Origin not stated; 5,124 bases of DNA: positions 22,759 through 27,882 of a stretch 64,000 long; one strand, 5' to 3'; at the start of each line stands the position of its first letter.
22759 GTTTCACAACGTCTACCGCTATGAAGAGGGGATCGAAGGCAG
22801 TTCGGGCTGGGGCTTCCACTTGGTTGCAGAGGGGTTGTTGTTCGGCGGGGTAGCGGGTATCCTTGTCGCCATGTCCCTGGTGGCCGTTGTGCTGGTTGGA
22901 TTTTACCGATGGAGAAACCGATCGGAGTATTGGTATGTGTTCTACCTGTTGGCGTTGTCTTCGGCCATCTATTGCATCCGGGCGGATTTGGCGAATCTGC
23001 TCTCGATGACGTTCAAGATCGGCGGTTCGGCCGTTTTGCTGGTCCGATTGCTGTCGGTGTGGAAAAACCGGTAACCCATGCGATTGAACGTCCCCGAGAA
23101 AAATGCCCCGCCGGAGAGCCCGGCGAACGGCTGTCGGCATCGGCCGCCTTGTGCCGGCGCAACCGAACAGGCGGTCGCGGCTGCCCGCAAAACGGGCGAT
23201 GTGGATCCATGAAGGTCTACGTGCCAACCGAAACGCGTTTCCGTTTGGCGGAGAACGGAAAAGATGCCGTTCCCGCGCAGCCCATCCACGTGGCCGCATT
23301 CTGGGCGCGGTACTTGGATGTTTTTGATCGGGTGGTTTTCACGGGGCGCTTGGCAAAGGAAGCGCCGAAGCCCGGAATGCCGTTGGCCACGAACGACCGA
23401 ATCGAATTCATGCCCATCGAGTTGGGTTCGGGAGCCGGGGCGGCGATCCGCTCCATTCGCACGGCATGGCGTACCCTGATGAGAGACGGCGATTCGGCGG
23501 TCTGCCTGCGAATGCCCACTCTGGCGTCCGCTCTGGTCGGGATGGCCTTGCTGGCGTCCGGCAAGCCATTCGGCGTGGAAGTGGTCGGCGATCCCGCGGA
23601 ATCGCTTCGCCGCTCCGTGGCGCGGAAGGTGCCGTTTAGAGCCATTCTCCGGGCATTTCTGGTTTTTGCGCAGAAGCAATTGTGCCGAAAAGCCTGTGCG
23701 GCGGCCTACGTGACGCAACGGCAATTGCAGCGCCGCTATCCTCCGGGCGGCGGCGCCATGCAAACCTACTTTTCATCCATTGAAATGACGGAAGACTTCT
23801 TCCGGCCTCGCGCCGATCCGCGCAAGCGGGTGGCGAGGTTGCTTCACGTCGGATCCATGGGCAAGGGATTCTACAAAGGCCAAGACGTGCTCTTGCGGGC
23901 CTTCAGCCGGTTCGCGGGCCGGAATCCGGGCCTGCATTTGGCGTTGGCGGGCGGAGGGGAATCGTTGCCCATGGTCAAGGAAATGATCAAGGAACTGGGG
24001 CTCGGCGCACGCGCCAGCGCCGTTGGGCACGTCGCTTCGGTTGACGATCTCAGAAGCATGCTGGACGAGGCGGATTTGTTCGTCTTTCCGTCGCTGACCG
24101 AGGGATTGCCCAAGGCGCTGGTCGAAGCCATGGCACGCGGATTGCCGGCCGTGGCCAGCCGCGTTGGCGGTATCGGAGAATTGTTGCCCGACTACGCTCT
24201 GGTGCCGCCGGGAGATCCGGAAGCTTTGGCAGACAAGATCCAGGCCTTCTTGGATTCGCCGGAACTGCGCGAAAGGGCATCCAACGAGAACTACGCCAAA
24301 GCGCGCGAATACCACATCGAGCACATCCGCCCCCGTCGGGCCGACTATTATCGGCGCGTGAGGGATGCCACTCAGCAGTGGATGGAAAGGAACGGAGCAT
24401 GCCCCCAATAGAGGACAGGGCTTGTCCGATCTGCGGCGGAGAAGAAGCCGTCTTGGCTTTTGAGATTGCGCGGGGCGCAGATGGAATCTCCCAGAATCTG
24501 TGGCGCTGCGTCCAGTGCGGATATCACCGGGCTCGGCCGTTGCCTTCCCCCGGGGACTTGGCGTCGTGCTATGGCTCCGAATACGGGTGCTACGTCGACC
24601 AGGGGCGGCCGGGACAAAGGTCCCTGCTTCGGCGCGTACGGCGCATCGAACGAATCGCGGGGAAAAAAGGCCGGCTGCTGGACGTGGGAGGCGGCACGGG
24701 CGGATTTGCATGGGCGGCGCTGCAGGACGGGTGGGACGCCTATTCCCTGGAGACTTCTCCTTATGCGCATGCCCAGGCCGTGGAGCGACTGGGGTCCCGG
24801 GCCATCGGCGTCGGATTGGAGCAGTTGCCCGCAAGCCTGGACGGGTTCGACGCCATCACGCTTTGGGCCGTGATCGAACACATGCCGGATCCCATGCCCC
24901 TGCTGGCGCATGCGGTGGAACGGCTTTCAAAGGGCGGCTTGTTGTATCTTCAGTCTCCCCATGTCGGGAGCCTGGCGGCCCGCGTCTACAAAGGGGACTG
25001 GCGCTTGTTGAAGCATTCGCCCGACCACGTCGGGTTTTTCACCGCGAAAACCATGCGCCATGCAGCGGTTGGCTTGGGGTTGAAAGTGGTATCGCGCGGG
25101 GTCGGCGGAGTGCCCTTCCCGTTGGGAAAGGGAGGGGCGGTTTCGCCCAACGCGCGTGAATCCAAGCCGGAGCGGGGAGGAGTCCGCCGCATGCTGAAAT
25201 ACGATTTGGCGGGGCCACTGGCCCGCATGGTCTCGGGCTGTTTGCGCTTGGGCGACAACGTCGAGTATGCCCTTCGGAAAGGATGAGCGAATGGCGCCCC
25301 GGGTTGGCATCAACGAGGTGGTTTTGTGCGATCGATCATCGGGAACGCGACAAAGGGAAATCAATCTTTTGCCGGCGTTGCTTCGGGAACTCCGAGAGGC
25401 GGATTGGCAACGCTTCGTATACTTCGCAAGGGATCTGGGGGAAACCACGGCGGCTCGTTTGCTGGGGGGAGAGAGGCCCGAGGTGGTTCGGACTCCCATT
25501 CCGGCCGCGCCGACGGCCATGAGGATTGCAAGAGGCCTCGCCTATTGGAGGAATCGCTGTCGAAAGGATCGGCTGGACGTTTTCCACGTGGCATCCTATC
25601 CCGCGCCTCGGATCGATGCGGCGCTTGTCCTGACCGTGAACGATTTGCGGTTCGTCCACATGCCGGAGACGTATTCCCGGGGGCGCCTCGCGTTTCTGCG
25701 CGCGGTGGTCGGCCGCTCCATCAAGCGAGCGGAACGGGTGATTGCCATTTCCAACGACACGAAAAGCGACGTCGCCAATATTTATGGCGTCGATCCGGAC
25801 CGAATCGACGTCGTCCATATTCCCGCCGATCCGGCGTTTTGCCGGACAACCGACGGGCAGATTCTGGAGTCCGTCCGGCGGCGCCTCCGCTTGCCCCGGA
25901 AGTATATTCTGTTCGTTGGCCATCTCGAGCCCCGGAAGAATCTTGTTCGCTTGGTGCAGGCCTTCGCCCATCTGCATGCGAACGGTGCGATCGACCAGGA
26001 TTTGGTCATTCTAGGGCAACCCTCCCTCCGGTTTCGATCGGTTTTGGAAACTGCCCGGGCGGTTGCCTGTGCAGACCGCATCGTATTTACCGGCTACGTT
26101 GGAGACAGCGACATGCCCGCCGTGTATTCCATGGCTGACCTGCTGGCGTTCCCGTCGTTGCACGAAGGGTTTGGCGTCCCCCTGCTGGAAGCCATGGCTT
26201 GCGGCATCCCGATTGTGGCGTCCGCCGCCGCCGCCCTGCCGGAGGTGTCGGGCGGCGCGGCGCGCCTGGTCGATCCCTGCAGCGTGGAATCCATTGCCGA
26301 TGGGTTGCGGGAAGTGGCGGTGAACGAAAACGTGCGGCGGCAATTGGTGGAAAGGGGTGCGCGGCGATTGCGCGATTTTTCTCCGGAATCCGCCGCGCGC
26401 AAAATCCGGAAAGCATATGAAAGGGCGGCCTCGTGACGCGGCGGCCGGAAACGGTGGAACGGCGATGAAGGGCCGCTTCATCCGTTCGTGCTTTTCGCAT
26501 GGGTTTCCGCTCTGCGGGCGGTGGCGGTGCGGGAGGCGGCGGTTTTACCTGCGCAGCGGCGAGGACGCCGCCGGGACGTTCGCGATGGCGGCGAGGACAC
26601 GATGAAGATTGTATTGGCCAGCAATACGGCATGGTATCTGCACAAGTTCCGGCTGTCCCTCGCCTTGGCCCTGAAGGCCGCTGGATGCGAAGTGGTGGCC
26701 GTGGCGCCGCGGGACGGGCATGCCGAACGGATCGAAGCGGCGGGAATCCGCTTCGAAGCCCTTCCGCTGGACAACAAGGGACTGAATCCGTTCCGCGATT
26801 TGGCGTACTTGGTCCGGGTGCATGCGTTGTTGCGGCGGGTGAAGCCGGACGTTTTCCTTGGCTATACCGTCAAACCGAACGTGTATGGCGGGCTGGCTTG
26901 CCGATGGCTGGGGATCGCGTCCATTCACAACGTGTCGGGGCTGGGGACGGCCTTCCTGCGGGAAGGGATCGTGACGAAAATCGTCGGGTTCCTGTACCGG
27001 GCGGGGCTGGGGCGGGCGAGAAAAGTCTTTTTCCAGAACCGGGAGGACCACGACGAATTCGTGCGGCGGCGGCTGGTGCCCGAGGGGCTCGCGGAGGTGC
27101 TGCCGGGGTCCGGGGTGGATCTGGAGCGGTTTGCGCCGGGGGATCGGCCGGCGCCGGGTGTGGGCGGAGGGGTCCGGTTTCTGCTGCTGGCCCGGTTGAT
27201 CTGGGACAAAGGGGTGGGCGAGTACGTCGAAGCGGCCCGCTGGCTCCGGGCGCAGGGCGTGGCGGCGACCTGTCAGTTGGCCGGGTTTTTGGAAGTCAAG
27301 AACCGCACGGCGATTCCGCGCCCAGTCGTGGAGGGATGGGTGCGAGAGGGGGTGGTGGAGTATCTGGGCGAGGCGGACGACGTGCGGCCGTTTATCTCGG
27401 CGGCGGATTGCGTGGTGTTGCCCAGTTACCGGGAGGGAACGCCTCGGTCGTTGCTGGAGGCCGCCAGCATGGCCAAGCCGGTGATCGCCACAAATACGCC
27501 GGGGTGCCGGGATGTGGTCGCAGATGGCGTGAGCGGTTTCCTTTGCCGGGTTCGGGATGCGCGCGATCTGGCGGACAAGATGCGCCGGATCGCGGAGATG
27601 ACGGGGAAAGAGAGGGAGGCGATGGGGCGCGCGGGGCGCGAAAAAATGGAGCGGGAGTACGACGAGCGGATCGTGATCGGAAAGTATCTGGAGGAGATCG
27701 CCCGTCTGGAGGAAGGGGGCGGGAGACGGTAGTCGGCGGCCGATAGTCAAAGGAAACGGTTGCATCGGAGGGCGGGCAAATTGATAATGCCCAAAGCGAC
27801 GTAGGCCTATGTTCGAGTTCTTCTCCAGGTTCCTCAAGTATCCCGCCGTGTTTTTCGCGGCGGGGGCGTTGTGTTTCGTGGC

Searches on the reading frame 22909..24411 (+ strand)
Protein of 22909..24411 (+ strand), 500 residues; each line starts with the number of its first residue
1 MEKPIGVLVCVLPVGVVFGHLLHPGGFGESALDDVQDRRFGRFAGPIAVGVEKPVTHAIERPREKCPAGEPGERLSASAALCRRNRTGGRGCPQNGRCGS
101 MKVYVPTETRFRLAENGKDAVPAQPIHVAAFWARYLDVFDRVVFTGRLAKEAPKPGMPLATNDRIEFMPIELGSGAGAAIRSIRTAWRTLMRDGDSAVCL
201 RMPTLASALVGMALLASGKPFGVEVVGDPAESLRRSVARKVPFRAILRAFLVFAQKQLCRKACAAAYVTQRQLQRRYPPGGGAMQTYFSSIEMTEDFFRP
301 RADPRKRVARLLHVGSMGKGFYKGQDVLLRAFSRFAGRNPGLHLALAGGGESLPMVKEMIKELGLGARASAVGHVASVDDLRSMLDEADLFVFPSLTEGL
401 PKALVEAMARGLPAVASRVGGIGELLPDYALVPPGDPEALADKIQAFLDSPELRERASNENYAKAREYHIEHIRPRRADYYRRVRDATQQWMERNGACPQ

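Call 75: search_protein_families(library=pfam, proteins=[window:22909-24411:+], max_evalue=0.00001)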
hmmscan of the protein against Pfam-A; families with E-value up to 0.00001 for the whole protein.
window:22909-24411:+ (500 aa): 4 families
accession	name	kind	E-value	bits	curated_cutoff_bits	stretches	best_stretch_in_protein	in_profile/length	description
PF00534.26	Glycos_transf_1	-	1.9e-32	112.6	26.4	1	311-462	18-170/172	Glycosyl transferases group 1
PF13692.12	Glyco_trans_1_4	-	5.4e-31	108.2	27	1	310-449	3-141/142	Glycosyl transferases group 1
PF20706.3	GT4-conflict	-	2.4e-11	43.7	26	1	299-432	188-324/385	Family 4 Glycosyltransferase in conflict systems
PF13524.12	Glyco_trans_1_2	-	1.7e-06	28.4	25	1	338-469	11-133/144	Glycosyl transferase-like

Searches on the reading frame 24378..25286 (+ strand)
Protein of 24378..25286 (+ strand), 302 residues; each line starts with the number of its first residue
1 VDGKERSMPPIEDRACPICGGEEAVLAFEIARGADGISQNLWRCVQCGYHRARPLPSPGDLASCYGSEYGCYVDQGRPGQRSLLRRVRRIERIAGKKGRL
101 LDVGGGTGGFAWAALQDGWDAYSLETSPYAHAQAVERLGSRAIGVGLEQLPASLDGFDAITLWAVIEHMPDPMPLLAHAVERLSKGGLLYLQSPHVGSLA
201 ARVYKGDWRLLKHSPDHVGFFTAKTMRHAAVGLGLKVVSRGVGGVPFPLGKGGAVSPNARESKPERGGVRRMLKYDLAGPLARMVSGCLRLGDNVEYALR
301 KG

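Call 39: search_protein_families(library=pfam, proteins=[window:24378-25286:+], max_evalue=0.00001)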
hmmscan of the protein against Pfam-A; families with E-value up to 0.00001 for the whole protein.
window:24378-25286:+ (302 aa): 4 families
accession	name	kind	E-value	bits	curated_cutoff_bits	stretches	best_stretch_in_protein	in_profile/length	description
PF13489.12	Methyltransf_23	-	1.3e-21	77.5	27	1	81-239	7-163/164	Methyltransferase domain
PF08242.18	Methyltransf_12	-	2.2e-10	41.6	30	1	101-189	1-98/98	Methyltransferase domain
PF08241.18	Methyltransf_11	-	4.3e-09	37.3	21.2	1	101-191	1-95/95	Methyltransferase domain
PF13649.12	Methyltransf_25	-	1.4e-06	29.3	27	1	101-187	2-97/97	Methyltransferase domain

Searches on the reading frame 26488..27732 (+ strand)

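Call 39: search_protein_families(library=pfam, proteins=[window:26488-27732:+], max_evalue=0.00001)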
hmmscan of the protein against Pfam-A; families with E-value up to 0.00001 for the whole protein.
window:26488-27732:+ (414 aa): 7 families
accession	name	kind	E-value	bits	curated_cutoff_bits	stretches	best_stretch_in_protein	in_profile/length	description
PF13692.12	Glyco_trans_1_4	-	1.2e-24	87.6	27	1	230-369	3-140/142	Glycosyl transferases group 1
PF00534.26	Glycos_transf_1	-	4.1e-24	85.5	26.4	1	231-385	18-171/172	Glycosyl transferases group 1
PF13579.12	Glyco_trans_4_4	-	8.8e-14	52.6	29.7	1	56-206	8-156/158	Glycosyl transferase 4-like domain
PF13477.12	Glyco_trans_4_2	-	2.1e-12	47.8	23.4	1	40-184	1-139/139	Glycosyl transferase 4-like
PF13439.12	Glyco_transf_4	-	6.5e-12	46.2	28.5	1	57-214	10-170/170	Glycosyltransferase Family 4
PF20706.3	GT4-conflict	-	4.6e-07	29.6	26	0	206-357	179-328/385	Family 4 Glycosyltransferase in conflict systems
PF13524.12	Glyco_trans_1_2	-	3.7e-06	27.4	25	1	283-392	23-134/144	Glycosyl transferase-like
